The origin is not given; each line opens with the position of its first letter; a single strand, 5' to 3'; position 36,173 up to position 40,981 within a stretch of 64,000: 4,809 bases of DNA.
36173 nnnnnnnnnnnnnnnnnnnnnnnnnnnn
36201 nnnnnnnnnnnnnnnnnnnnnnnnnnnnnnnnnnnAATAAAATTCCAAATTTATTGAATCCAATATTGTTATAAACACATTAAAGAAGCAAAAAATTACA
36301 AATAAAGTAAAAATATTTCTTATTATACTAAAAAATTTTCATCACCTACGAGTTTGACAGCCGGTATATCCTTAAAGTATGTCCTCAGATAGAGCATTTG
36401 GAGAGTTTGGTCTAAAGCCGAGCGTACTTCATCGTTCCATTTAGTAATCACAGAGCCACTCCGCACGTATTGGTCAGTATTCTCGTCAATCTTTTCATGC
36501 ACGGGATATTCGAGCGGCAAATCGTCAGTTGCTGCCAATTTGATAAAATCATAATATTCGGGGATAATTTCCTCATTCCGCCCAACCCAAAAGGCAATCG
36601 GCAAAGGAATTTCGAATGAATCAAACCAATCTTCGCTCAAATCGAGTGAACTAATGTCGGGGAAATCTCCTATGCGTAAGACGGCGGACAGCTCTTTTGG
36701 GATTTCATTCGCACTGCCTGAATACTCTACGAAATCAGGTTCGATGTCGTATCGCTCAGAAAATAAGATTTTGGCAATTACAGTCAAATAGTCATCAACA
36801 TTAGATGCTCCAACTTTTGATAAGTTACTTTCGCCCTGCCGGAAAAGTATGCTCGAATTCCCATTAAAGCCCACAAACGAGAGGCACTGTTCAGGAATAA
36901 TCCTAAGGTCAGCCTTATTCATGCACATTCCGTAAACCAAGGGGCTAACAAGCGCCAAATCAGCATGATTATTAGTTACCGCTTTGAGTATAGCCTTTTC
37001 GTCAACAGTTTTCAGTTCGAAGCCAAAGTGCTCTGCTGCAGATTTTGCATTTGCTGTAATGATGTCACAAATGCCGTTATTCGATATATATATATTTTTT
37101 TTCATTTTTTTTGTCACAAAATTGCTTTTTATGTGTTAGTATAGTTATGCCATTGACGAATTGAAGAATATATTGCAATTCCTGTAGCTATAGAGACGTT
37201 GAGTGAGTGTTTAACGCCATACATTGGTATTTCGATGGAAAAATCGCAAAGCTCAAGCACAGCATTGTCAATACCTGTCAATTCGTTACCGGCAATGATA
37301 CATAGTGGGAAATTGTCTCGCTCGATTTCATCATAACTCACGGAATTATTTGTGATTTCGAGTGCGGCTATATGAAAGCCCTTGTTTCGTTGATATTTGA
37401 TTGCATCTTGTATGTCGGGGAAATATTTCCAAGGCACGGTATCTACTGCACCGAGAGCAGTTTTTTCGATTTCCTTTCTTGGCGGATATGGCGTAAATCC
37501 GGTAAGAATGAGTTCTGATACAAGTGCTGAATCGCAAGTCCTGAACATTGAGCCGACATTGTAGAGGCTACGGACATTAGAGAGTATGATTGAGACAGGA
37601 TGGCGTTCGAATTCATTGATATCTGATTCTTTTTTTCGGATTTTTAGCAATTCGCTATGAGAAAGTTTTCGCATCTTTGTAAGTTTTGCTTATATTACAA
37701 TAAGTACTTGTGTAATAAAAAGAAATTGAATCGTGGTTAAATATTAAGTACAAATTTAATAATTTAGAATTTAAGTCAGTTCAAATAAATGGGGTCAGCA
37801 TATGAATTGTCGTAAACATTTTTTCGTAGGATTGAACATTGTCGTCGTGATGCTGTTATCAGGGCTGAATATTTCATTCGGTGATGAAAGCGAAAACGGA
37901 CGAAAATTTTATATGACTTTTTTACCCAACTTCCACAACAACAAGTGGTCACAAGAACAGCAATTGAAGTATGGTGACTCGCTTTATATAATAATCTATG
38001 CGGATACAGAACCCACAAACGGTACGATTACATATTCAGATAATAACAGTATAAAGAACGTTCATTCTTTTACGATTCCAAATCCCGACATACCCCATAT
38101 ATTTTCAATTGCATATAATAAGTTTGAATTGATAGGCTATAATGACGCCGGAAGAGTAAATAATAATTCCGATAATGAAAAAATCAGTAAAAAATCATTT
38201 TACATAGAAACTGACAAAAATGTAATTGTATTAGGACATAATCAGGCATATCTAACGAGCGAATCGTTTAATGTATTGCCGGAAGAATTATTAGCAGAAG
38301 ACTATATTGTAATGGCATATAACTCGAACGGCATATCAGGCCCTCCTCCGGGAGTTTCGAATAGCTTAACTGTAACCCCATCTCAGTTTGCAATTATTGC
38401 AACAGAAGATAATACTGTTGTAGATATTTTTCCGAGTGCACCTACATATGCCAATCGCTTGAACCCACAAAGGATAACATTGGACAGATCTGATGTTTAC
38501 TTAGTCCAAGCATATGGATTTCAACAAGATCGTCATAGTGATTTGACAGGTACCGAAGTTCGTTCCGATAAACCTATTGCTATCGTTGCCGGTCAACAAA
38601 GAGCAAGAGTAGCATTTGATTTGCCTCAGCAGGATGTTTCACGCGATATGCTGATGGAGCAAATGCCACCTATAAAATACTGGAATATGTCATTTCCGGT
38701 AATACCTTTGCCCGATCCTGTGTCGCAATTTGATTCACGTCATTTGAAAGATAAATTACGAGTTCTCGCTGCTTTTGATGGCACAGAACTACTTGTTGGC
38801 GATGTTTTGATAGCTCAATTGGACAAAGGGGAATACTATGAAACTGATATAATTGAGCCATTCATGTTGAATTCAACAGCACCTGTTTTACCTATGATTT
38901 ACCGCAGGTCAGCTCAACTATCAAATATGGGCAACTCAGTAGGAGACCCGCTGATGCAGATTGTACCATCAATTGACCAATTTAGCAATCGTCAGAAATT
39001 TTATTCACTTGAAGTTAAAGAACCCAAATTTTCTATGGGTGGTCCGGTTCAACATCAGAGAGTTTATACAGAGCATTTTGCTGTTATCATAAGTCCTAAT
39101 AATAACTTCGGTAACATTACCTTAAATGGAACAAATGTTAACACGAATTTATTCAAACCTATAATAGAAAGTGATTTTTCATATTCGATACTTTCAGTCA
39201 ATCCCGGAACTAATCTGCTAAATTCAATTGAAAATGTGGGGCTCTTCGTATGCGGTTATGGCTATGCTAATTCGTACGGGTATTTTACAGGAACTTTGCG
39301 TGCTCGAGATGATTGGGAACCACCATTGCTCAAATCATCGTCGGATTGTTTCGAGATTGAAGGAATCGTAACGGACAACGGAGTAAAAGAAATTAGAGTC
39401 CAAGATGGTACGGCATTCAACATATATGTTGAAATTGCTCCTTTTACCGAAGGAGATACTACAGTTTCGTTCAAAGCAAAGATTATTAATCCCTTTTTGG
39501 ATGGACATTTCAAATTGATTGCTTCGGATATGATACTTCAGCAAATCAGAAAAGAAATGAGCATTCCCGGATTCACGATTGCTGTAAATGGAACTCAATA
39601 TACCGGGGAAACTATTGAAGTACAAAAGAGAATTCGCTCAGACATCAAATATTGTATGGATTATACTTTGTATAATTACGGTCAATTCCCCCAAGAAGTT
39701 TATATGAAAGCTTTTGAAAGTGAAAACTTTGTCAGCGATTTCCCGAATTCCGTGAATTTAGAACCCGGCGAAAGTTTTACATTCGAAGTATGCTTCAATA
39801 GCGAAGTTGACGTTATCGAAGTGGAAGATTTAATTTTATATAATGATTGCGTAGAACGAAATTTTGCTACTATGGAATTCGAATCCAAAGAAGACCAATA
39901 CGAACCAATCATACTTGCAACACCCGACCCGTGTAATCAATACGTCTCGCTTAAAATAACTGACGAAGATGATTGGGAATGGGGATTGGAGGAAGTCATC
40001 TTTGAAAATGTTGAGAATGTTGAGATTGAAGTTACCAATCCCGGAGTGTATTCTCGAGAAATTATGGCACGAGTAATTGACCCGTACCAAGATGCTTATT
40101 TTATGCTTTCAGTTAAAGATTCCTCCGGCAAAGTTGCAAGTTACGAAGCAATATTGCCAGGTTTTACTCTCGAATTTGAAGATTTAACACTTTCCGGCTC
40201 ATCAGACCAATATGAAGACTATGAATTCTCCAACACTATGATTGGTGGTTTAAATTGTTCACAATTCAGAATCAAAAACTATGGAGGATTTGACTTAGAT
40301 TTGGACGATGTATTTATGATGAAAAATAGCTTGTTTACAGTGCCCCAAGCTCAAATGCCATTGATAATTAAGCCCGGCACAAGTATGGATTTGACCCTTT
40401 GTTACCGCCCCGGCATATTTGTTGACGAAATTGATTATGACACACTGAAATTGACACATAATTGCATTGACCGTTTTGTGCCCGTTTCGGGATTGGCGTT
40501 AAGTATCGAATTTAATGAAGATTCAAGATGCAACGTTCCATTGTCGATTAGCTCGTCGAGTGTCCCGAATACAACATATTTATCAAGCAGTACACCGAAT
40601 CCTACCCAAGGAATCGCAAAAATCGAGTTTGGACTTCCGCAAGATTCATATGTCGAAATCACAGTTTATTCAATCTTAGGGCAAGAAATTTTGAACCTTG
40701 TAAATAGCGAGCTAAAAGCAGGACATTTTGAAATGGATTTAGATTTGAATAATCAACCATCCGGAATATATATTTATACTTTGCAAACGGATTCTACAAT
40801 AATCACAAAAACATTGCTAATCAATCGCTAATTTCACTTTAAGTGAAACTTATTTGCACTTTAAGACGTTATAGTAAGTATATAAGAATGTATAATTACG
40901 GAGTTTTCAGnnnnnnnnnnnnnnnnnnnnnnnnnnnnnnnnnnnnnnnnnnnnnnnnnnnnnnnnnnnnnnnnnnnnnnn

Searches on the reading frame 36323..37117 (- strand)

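Call 8: search_protein_families(library=pfam, proteins=[window:36323-37117:-], max_evalue=0.0001)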
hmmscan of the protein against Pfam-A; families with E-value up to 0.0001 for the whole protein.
window:36323-37117:- (264 aa): 1 family
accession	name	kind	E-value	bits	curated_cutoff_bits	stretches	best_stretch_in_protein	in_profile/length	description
PF02621.19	VitK2_biosynth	-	1.4e-06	28.4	26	1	35-183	26-186/252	Menaquinone biosynthesis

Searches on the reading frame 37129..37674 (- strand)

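Call 8: search_protein_families(library=pfam, proteins=[window:37129-37674:-], max_evalue=0.0001)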
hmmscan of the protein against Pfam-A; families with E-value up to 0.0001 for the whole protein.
window:37129-37674:- (181 aa): 1 family
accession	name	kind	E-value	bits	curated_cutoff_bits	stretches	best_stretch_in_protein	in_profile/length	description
PF00588.24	SpoU_methylase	-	3.2e-31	108.8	29.7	1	27-169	2-142/142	SpoU rRNA Methylase family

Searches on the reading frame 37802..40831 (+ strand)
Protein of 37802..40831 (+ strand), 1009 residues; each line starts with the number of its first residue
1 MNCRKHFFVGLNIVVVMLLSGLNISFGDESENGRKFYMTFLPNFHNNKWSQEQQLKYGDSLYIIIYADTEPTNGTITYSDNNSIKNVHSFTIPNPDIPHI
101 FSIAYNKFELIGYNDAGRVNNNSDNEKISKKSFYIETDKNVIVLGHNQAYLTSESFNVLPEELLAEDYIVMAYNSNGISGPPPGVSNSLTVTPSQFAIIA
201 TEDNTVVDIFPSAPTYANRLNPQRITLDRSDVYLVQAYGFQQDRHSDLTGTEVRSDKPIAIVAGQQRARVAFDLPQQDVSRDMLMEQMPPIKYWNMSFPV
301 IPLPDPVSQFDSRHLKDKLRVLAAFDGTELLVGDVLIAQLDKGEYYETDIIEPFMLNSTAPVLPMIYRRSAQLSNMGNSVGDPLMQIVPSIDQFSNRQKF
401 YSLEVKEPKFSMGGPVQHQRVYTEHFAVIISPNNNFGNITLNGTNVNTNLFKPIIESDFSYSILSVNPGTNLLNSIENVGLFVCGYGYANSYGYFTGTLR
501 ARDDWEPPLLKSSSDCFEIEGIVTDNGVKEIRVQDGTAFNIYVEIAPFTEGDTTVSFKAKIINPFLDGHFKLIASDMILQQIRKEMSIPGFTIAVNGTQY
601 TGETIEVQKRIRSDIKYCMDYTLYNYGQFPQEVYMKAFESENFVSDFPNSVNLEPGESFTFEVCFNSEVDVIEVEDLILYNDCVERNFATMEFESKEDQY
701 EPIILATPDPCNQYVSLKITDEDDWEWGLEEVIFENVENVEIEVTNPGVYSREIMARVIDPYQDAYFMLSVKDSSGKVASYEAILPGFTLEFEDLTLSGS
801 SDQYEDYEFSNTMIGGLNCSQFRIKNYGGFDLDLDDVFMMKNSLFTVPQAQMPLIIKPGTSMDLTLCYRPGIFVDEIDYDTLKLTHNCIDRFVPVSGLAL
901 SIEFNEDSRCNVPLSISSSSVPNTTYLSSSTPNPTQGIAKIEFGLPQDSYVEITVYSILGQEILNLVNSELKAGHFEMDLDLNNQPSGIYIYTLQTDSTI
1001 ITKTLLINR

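Call 8: search_protein_families(library=pfam, proteins=[window:37802-40831:+], max_evalue=0.0001)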
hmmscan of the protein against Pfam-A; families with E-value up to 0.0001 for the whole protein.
window:37802-40831:+ (1009 aa): 3 families
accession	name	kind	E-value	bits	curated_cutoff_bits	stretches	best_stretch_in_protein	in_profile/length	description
PF17517.7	IgGFc_binding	-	7.6e-49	167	25.6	1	155-485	2-297/297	IgGFc binding protein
PF18962.6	Por_Secre_tail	-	9.7e-10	39.1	27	1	932-1007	3-75/75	Secretion system C-terminal sorting domain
PF22544.2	HYDIN_VesB_CFA65-like_Ig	-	5.7e-05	23.7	25.5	0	806-880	9-81/100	HYDIN/CFA65/VesB-like, Ig-like domain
